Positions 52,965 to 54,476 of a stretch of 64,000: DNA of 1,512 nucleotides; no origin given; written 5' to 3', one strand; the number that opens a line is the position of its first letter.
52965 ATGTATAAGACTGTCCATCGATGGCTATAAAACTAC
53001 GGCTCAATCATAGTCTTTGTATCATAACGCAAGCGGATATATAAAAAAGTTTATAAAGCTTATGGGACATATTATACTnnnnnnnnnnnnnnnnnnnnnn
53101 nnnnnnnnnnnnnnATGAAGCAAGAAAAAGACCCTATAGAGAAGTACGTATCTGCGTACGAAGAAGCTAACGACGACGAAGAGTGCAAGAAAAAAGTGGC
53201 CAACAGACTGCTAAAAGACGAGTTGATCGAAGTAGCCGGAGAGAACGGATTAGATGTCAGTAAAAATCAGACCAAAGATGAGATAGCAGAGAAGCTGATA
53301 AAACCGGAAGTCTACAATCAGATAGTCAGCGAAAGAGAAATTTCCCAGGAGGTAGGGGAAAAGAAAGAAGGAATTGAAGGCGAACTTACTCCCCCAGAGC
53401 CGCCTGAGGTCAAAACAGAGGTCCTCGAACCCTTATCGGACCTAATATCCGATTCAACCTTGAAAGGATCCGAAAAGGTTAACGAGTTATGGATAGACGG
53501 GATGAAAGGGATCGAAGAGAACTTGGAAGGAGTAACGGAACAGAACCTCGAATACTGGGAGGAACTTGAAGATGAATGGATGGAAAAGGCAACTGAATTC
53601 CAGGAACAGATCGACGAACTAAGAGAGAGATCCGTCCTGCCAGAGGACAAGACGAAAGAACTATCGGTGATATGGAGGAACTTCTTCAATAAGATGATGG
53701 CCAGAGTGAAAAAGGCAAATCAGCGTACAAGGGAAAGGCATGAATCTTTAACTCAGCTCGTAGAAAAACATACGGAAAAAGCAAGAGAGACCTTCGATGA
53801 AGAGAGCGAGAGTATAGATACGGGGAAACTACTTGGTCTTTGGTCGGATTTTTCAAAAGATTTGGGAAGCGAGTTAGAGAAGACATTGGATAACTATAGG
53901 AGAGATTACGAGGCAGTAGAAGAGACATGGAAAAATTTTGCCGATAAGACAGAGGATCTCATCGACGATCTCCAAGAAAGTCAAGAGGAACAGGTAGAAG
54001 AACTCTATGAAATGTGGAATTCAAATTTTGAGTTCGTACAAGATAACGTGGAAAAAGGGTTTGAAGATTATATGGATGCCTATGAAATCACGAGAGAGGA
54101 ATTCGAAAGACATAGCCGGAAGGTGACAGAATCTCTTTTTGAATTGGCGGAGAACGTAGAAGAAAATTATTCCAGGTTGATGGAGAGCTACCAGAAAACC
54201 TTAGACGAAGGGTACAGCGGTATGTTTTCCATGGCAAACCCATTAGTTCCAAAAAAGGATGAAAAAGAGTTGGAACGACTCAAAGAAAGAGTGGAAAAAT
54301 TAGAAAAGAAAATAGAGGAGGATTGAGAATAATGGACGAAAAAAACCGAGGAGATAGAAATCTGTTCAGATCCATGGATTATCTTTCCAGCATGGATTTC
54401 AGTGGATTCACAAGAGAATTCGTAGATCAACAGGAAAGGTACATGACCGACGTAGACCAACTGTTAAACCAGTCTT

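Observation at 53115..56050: Three paralogous acidic proteins with E[ED]LYxxW repeat blocks; the first has a SAP/Rho_N-like DNA-binding motif and the third ends in a PhaE-box-like segment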

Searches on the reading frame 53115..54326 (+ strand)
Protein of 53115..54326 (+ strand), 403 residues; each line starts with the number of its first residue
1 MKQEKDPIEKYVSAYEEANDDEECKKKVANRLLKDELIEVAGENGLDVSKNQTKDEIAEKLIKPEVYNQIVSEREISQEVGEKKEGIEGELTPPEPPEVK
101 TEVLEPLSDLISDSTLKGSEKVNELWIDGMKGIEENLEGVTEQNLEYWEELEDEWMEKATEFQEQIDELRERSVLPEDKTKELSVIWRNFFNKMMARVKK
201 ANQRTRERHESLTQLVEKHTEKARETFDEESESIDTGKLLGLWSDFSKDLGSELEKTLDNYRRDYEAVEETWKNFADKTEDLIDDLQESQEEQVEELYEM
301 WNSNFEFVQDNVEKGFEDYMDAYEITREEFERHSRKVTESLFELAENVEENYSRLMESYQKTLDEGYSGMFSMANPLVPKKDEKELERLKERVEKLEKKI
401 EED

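Call 3: search_protein_families(library=pfam, proteins=[window:53115-54326:+], max_evalue=1)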
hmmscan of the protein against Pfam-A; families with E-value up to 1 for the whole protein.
window:53115-54326:+ (403 aa): 13 families
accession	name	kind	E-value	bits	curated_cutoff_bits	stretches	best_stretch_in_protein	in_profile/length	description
PF01442.23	Apolipoprotein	-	4.5e-05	23.7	90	2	254-397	9-138/190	Apolipoprotein A1/A4/E domain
PF04108.17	ATG17_like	-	0.00018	21.6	43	1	131-375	48-257/355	Autophagy protein ATG17-like domain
PF09361.15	Phasin_2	-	0.00027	21.5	24.9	0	275-326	3-54/100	Phasin protein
PF02601.20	Exonuc_VII_L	-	0.001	19.1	35.9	2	254-388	167-302/315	Exonuclease VII, large subunit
PF23362.1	DHX37_C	-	0.027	14.8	27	1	271-310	19-58/80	DEAH helicase DHX37 C-terminal domain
PF14966.11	DNA_repr_REX1B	-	0.042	14.9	24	1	282-361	2-78/94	DNA repair REX1-B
PF07464.16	ApoLp-III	-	0.043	14.4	36.3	1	248-362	5-117/146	Apolipophorin-III precursor (apoLp-III)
PF19775.4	DUF6261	-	0.12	12.7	27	1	186-235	14-63/154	Family of unknown function (DUF6261)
PF03954.19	Lectin_N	-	0.21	11.9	28.3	1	260-314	61-114/140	Hepatic lectin, N-terminal domain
PF13624.11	SurA_N_3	-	0.24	11.7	27.2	1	16-78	75-145/162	SurA-like N-terminal domain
PF09769.14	ApoO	-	0.28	11.5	31.4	0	328-376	14-62/131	Apolipoprotein O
PF05597.16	Phasin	-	0.52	10.8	28.8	1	325-402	50-123/126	Poly(hydroxyalcanoate) granule associated protein (phasin)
PF20155.4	TMP_3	-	0.79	9.8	41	0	193-294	29-133/192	Tape measure protein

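Call 4: search_protein_families(library=ncbifam, proteins=[window:53115-54326:+], max_evalue=1)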
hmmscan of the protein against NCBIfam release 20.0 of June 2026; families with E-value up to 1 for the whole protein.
window:53115-54326:+ (403 aa): 5 families
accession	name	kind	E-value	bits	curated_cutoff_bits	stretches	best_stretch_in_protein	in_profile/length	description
TIGR01985.1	phasin_2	equivalog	6.7e-05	23.3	99.7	1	267-317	16-66/123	phasin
NF045622.1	Npun_F5560_fam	hypoth_equivalog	0.0026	17.8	125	1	121-214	40-132/156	Npun_F5560 family protein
TIGR00237.1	xseA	equivalog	0.028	13.6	180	1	106-219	234-346/389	exodeoxyribonuclease VII large subunit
NF033916.0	antiphage_ZorA_3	subfamily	0.12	11.2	250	2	177-313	334-436/509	anti-phage ZorAB system protein ZorA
NF033914.0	antiphage_ZorA_1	subfamily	0.18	10.1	190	1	176-345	441-609/619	anti-phage ZorAB system protein ZorA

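Call 10: find_homologous_proteins(query=window:53115-54326:+)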
Query window:53115-54326:+ (403 aa): 4 proteins with E <= 0.001 among 8000 candidates.
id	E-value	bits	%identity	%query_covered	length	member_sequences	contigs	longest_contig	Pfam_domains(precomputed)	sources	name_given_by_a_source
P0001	1.1e-250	850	100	100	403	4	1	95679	-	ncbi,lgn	ncbi:MAG: hypothetical protein ACLFVL_02845 [Candidatus Aenigmatarchaeota archaeon]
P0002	3.4e-108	381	47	100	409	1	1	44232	-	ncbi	ncbi:MAG: hypothetical protein V5A88_01135 [Candidatus Thermoplasmatota archaeon]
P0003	4.8e-104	367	46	100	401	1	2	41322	PF23362.2,PF01442.24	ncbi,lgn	-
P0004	1.0e-103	366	45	100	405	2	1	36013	PF01442.24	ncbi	-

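Call 11: find_encoding_contigs(protein=P0002, flank=8000, max_places=3)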
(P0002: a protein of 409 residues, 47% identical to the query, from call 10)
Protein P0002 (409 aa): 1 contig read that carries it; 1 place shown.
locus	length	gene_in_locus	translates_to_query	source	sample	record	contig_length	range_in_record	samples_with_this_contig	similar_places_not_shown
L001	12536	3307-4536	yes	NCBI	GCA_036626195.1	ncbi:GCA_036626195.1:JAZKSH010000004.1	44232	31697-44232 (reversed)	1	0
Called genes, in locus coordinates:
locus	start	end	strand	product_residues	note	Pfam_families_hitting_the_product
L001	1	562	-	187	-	?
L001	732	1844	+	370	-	-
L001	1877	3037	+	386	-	PF02515:CoA_transf_3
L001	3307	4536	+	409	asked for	-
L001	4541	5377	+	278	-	PF01442:Apolipoprotein (faint)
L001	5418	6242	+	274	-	PF09712:PHA_synth_III_E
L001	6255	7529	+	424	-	PF07167:PhaC_N, PF00561:Abhydrolase_1, PF03959:FSH1 (faint), PF11339:DUF3141, PF12146:Hydrolase_4 (weak), PF01738:DLH (faint), PF14520:HHH_5, PF21794:RAD51D_N (faint)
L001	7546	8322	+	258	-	PF00106:adh_short, PF08659:KR, PF13561:adh_short_C2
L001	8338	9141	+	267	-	PF00106:adh_short, PF08659:KR, PF13561:adh_short_C2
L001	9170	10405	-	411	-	PF00919:UPF0004, PF04055:Radical_SAM, PF01938:TRAM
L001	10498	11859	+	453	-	PF13482:RNase_H_2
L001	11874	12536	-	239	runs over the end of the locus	PF13483:Lactamase_B_3, PF12706:Lactamase_B_2 (weak)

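Call 12: find_encoding_contigs(protein=P0003, flank=8000, max_places=3)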
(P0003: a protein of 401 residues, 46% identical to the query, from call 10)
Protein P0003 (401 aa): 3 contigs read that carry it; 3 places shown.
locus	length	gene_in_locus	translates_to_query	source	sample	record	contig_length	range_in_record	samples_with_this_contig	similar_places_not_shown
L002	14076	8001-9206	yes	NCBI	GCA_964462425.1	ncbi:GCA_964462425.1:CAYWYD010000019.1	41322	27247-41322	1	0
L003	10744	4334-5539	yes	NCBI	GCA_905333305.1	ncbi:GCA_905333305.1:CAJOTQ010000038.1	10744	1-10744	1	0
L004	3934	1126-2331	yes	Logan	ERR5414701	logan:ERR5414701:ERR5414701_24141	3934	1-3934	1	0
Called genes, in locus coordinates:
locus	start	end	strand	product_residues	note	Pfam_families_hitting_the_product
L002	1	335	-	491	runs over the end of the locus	PF02386:TrkH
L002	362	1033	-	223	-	PF02254:TrkA_N, PF13241:NAD_binding_7 (weak), PF02080:TrkA_C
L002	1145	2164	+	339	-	-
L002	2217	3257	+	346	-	PF01979:Amidohydro_1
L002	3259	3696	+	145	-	PF00582:Usp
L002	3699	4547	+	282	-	PF00571:CBS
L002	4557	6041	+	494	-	PF00587:tRNA-synt_2b, PF03129:HGTP_anticodon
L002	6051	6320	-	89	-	PF03685:UPF0147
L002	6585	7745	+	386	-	PF02515:CoA_transf_3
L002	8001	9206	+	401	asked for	PF23362:DHX37_C (faint), PF01442:Apolipoprotein (weak)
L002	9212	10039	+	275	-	PF01442:Apolipoprotein (faint)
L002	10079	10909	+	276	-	PF09712:PHA_synth_III_E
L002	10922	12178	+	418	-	PF07167:PhaC_N, PF00561:Abhydrolase_1, PF11339:DUF3141, PF12146:Hydrolase_4 (weak), PF01738:DLH (faint), PF14520:HHH_5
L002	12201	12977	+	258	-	PF00106:adh_short, PF08659:KR, PF13561:adh_short_C2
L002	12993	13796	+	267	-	PF00106:adh_short, PF08659:KR, PF13561:adh_short_C2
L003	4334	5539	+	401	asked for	PF23362:DHX37_C (faint), PF01442:Apolipoprotein (weak)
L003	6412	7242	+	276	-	PF09712:PHA_synth_III_E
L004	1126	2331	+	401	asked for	PF23362:DHX37_C (faint), PF01442:Apolipoprotein (weak)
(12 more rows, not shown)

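Call 13: find_encoding_contigs(protein=P0004, flank=8000, max_places=3)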
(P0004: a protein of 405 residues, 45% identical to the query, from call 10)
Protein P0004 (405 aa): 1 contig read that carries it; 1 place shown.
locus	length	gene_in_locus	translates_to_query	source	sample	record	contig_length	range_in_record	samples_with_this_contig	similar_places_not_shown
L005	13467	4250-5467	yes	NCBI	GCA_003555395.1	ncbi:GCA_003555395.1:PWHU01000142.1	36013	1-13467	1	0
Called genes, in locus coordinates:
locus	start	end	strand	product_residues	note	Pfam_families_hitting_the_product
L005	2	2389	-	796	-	?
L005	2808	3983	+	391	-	PF02515:CoA_transf_3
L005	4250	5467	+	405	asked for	PF01442:Apolipoprotein (faint)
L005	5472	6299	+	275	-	PF01442:Apolipoprotein (faint), PF04108:ATG17_like (faint), PF07464:ApoLp-III (faint)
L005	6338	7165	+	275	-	PF09712:PHA_synth_III_E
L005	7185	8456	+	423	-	PF07167:PhaC_N, PF00561:Abhydrolase_1, PF11339:DUF3141, PF12146:Hydrolase_4 (weak), PF01738:DLH (faint), PF03959:FSH1 (faint), PF21794:RAD51D_N (faint), PF14520:HHH_5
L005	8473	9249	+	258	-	PF00106:adh_short, PF23441:SDR (faint), PF08659:KR, PF13561:adh_short_C2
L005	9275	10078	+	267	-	PF00106:adh_short, PF08659:KR, PF13561:adh_short_C2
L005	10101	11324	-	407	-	PF00919:UPF0004, PF04055:Radical_SAM, PF01938:TRAM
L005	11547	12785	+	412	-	PF13482:RNase_H_2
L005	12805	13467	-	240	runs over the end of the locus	PF13483:Lactamase_B_3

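Call 28: predict_structure(alignment_id=A1)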
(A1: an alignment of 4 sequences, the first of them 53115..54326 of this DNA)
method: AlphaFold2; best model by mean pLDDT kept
length: 403 residues; sequences in the alignment: 4
mean_pLDDT: 70.3   pTM: 0.50
mean pLDDT of the five models: 70.3, 68.6, 67.9, 67.8, 61.4
residues with pLDDT >= 90: 0; 70-90: 250; 50-70: 111; < 50: 42
segments of 3 or more residues with pLDDT < 50: 1-5, 75-92, 114-116, 369-381, 401-403
pLDDT, mean of each block of 10 residues (from residue 1): 57 81 81 79 75 82 74 46 35 54 64 59 79 76 77 75 72 71 77 81 81 84 75 67 81 82 81 79 72 67 68 72 76 72 69 60 58 43 63 72 46
secondary structure, 60 per line:
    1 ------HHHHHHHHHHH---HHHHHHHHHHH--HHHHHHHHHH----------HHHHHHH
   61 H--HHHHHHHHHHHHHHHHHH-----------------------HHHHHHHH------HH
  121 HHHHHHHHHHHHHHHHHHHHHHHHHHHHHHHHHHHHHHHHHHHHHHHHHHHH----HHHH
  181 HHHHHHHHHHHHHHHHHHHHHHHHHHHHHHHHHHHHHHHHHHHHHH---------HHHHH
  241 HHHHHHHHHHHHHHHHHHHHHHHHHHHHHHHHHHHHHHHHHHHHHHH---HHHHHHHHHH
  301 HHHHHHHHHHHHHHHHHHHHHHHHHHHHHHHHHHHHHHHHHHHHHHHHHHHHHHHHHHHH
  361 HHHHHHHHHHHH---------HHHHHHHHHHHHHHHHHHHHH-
elements in order: H7-17 H21-31 H34-43 H54-61 H64-81 H105-112 H119-172 H177-226 H236-287 H291-372 H382-402

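Call 29: search_protein_representatives(alignment_id=A1)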
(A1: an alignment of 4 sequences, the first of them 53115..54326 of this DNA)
Query: 4 sequences, 405 profile positions. Proteins with E-value up to 0.001 (for the whole library): 39; up to 1e-10: 15; up to 1e-30: 6. The best 39 are listed.
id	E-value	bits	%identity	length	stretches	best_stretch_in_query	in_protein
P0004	7.0e-213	723.7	-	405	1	1-405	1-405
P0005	1.1e-118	413.5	-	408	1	2-404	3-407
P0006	2.7e-87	310.1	-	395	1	1-404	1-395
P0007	1.8e-79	284.3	-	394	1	1-401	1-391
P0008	7.3e-76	272.5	-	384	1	1-403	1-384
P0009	9.3e-41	156.9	-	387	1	5-404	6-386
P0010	9.2e-30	120.7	-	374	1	8-404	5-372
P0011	2.0e-29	119.5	-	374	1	1-404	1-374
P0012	3.0e-26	109.1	-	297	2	180-403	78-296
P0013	4.2e-23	98.7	-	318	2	177-401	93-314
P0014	1.3e-16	77.4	-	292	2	177-402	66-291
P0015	1.1e-12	64.4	-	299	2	182-401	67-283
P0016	2.4e-12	63.3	-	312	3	182-290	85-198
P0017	2.5e-12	63.2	-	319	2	176-401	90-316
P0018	2.0e-11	60.3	-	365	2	239-401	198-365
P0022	2.3e-09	53.5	-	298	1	113-404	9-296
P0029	1.3e-06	44.4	-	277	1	222-335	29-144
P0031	5.5e-06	42.4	-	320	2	26-62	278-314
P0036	9.4e-05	38.3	-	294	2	231-362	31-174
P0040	5.2e-04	35.9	-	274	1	188-335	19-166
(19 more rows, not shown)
